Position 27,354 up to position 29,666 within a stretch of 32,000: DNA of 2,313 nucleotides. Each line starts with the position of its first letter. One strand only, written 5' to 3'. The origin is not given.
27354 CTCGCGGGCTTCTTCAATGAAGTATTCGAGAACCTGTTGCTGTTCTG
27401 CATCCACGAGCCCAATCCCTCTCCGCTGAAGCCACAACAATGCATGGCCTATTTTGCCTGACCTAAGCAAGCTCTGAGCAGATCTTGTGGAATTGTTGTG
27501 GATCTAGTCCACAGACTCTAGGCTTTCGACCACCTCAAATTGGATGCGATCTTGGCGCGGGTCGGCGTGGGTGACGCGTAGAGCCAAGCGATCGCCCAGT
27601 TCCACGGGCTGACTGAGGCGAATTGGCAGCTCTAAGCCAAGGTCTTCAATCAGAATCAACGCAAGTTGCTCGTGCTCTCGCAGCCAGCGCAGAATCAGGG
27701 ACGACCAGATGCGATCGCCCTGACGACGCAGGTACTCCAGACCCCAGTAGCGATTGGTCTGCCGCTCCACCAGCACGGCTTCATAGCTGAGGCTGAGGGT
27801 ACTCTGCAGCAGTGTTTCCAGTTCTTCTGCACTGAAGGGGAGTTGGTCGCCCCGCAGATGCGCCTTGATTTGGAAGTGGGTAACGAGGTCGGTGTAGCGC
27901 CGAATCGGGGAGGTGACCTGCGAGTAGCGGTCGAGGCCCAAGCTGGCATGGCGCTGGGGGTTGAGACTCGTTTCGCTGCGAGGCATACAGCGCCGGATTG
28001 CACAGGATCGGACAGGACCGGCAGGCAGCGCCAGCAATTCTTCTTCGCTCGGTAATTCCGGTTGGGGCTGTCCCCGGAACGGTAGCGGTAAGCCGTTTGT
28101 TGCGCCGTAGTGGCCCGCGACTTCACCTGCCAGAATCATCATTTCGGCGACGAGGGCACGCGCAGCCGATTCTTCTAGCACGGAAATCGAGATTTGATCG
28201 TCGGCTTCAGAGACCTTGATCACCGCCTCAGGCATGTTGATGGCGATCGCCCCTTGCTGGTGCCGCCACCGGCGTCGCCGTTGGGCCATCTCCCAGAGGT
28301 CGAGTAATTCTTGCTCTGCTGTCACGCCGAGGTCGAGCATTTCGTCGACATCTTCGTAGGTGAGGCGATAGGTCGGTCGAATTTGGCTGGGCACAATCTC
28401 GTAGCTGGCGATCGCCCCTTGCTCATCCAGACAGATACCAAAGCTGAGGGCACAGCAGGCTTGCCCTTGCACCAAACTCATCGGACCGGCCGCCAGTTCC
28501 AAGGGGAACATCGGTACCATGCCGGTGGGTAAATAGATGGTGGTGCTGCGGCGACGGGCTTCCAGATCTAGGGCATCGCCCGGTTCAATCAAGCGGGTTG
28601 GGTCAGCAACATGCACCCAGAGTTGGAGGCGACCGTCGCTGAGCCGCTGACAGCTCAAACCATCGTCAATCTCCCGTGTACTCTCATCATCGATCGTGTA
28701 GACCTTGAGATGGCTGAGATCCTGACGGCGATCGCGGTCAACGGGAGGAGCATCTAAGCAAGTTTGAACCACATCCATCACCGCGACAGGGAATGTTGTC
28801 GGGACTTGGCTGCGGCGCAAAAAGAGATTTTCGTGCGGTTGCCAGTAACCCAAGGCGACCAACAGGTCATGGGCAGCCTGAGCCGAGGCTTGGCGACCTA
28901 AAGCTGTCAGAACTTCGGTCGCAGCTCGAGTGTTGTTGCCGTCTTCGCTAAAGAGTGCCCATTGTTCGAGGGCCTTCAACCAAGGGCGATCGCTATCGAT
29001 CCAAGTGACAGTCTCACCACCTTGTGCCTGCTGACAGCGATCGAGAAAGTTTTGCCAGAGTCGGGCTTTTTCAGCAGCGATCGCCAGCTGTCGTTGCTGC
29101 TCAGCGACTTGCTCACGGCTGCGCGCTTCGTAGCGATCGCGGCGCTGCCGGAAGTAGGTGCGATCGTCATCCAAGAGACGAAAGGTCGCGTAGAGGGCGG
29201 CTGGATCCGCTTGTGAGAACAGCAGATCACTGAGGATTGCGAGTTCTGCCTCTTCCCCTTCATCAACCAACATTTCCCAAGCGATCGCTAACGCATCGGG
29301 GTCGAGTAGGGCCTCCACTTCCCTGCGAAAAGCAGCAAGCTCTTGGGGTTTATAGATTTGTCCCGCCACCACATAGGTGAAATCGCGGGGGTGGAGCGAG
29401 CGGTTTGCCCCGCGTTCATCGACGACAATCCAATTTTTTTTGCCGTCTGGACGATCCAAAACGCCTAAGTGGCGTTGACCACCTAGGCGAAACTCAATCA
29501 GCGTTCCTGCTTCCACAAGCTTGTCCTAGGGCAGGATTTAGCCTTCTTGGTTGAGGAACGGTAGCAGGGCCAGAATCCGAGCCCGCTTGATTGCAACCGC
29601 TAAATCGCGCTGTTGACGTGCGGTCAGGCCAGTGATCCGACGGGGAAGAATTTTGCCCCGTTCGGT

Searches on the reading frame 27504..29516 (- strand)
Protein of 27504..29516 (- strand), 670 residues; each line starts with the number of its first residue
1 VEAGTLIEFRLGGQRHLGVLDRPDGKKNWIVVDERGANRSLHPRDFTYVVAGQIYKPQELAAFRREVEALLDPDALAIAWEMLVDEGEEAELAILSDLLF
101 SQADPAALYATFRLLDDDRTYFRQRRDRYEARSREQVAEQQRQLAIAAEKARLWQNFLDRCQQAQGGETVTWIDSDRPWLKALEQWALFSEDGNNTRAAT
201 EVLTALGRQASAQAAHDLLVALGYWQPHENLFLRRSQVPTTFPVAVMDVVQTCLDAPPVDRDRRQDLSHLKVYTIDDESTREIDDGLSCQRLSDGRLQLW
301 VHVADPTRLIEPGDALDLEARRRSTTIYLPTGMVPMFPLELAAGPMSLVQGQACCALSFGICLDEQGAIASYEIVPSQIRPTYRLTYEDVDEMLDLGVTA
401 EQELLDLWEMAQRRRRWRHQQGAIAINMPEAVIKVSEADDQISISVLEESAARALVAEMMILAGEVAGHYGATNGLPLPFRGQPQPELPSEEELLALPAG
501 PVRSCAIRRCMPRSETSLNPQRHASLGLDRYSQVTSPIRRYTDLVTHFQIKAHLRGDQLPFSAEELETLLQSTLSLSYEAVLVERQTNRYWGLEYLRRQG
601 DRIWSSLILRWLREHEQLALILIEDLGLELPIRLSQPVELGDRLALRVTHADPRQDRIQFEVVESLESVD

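Call 73: search_protein_families(library=pfam, proteins=[window:27504-29516:-], max_evalue=0.0001)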
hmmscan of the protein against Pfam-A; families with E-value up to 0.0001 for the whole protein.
window:27504-29516:- (670 aa): 5 families
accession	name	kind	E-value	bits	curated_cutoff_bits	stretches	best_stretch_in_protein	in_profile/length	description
PF00773.25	RNB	-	6.9e-82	275.8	29.3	1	264-555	1-325/326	RNB domain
PF23161.1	HTH_RNase_II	-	1.7e-29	102.9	24.7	1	137-231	1-95/95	Double HTH domain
PF23163.1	CSD_RNase_II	-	8.8e-26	90.1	24.3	1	1-59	1-59/60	CSD-like barrel domain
PF25255.1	wH_RNase_II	-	7.1e-22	77.7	27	1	63-136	2-78/78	Ribonuclease II, winged helix domain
PF18614.7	RNase_II_C_S1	-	8.5e-06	26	26.6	1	619-663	15-59/59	RNase II-type exonuclease C-terminal S1 domain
